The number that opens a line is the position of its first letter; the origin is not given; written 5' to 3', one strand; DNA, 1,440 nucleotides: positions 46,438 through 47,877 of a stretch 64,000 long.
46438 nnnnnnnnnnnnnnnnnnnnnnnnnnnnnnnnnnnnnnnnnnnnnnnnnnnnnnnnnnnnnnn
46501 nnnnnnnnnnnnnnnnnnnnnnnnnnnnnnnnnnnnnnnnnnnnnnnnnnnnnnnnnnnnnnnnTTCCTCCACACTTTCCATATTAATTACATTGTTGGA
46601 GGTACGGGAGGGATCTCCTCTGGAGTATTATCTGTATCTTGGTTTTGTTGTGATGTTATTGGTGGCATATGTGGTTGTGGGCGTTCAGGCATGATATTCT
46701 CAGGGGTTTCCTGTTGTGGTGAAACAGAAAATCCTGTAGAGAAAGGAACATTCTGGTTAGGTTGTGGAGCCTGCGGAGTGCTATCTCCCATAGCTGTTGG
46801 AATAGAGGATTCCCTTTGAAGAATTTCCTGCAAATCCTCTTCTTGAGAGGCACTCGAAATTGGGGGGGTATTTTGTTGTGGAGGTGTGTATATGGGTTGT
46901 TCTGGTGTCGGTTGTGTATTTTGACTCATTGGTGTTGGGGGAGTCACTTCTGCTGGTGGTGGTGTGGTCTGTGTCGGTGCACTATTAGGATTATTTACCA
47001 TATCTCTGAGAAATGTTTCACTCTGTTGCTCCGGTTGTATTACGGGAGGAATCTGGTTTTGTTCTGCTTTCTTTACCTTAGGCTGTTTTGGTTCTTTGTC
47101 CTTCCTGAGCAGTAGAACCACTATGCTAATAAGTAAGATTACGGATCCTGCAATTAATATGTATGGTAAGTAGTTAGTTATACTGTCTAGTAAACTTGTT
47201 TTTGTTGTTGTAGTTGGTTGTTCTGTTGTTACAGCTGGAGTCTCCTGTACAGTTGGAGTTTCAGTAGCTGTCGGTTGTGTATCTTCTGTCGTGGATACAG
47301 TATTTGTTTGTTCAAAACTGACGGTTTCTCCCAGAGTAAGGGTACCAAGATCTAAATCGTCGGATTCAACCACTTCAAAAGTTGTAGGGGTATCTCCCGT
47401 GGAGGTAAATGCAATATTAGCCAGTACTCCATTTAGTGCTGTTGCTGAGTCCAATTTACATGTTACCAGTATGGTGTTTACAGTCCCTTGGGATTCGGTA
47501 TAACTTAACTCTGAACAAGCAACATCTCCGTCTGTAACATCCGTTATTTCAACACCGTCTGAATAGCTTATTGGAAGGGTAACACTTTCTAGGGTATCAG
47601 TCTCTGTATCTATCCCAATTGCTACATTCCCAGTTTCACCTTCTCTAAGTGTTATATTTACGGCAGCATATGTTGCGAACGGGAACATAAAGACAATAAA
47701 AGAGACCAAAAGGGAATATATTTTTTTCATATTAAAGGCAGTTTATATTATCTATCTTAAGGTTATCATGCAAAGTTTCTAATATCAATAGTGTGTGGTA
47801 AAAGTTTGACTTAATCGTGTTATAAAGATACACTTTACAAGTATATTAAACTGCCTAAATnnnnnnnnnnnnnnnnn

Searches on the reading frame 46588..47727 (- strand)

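Call 28: search_protein_families(library=pfam, proteins=[window:46588-47727:-], max_evalue=0.01)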
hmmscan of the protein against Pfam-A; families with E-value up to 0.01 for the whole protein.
window:46588-47727:- (379 aa): 1 family
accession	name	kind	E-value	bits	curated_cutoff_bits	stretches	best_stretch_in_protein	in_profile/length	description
PF15102.11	TMEM154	-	0.0042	17.4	30.3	0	137-225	17-105/153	TMEM154 protein family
